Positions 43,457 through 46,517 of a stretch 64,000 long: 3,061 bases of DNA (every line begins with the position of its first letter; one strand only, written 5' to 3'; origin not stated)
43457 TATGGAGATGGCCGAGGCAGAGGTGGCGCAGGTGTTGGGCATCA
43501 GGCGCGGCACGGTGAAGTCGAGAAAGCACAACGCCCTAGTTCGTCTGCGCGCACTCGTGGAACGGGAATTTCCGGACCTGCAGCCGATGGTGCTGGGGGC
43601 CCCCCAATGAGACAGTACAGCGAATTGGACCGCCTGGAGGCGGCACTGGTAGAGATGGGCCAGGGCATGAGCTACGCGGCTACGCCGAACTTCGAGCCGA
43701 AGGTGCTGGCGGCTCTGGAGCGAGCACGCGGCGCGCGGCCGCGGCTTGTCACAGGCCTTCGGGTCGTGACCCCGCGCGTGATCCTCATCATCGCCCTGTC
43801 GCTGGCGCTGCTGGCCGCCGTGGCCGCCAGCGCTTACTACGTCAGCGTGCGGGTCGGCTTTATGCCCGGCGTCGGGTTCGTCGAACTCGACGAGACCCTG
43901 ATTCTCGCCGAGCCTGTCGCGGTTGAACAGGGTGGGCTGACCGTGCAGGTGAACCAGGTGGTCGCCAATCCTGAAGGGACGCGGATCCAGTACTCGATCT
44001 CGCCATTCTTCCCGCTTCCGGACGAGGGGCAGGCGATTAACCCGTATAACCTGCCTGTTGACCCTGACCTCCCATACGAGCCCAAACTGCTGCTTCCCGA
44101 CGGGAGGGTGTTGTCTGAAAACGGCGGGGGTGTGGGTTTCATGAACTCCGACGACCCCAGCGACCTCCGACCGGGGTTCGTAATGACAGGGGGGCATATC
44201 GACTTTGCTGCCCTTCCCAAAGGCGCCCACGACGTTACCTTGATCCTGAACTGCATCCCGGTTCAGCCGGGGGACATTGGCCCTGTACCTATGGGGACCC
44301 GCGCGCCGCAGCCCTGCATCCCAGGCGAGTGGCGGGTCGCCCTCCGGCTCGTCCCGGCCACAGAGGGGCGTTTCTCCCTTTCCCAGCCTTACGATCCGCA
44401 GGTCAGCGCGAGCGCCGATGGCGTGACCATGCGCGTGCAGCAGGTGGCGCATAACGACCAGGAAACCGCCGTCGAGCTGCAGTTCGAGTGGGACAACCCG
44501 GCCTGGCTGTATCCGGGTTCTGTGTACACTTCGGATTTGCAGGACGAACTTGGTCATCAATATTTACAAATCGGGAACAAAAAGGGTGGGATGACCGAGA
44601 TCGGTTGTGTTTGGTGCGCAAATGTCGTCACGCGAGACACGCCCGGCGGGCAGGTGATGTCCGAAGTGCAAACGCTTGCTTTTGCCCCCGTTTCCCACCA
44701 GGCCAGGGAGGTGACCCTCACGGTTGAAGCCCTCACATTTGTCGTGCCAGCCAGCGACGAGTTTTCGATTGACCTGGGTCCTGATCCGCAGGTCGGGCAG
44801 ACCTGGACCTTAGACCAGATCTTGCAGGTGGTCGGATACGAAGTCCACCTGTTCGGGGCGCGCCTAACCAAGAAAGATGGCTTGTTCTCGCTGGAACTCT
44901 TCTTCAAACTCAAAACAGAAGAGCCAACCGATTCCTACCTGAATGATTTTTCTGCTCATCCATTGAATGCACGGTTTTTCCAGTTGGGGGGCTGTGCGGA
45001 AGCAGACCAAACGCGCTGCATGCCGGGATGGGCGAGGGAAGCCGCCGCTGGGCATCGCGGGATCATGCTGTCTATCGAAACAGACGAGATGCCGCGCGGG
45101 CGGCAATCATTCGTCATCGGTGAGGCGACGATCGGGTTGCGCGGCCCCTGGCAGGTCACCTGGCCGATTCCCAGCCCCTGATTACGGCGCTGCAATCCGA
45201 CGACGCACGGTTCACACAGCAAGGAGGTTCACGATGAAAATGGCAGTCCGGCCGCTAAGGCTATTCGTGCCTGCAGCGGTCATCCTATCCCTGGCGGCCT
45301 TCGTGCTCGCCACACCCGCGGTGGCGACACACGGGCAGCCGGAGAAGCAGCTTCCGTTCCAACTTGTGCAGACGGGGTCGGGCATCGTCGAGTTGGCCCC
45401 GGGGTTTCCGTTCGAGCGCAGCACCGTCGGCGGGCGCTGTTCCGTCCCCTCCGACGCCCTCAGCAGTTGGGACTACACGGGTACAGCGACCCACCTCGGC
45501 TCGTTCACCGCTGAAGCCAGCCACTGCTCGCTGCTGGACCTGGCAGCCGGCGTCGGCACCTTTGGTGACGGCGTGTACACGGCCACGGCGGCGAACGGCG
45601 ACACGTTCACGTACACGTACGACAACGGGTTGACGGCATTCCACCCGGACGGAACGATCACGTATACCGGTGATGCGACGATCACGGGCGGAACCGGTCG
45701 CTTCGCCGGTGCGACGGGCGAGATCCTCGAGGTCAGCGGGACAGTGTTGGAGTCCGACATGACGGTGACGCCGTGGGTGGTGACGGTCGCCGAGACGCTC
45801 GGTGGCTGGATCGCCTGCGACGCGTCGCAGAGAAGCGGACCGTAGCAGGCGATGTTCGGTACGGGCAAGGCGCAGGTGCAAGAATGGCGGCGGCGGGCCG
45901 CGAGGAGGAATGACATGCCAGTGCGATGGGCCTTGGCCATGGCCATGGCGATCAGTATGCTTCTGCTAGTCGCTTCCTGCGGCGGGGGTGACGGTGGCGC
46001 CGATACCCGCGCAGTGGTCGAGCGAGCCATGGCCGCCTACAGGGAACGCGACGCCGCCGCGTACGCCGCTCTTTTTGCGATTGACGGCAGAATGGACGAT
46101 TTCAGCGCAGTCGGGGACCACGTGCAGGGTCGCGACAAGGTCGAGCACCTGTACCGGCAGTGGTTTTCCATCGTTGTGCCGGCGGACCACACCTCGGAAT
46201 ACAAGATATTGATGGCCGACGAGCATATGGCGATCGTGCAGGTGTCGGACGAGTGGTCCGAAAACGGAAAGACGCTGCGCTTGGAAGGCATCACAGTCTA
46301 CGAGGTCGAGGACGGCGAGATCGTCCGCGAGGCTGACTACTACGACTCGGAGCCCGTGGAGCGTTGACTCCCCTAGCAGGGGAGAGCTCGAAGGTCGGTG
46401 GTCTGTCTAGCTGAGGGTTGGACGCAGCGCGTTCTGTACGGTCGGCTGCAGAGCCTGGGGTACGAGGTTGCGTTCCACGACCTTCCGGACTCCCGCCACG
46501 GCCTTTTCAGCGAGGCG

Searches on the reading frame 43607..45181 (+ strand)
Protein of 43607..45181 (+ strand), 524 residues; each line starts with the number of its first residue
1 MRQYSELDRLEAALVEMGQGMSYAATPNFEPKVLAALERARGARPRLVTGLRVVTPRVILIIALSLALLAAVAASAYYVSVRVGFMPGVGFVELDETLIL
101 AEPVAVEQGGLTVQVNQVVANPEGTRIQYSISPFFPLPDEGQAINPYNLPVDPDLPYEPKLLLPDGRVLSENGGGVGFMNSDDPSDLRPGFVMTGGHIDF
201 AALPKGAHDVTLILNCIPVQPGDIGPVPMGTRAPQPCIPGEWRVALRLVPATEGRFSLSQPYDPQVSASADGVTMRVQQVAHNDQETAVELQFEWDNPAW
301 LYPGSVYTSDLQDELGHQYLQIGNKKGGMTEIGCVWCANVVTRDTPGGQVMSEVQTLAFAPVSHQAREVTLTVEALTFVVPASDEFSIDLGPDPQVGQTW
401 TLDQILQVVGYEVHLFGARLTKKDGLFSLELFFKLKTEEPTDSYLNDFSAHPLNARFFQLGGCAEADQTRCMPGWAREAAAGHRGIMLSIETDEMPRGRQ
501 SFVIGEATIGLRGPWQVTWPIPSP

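Call 14: search_protein_families(library=pfam, proteins=[window:43607-45181:+], max_evalue=0.1)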
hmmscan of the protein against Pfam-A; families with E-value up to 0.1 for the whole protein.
window:43607-45181:+ (524 aa): 2 families
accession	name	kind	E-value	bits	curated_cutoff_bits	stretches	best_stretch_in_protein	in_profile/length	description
PF18705.7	DUF5643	-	7.6e-05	23.1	34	0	261-348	3-72/115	Family of unknown function (DUF5643)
PF13786.12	DUF4179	-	0.0058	17.5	30.1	0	105-131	66-92/94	Domain of unknown function (DUF4179)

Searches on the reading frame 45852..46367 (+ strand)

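Call 14: search_protein_families(library=pfam, proteins=[window:45852-46367:+], max_evalue=0.1)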
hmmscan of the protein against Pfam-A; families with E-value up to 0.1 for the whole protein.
window:45852-46367:+ (171 aa): 7 families
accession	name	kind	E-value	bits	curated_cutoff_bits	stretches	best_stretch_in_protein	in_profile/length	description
PF12680.13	SnoaL_2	-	4.8e-11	43.6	27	1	56-159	1-101/102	SnoaL-like domain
PF07366.18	SnoaL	-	2.6e-05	24.5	28.4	1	56-169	4-122/126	SnoaL-like polyketide cyclase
PF20409.4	SnoaL_5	-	2.8e-05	25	24.1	1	88-164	42-118/118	SnoaL-like domain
PF13474.12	SnoaL_3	-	6.7e-05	23.7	22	1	53-109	2-57/121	SnoaL-like domain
PF14534.12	DUF4440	-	0.011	16.6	25.2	1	53-156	2-104/107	Domain of unknown function (DUF4440)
PF07858.18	LEH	-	0.011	16.5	24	1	54-166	5-113/122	Limonene-1,2-epoxide hydrolase catalytic domain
PF20176.3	DUF6541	-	0.05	12.3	29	1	9-92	456-535/646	Family of unknown function (DUF6541)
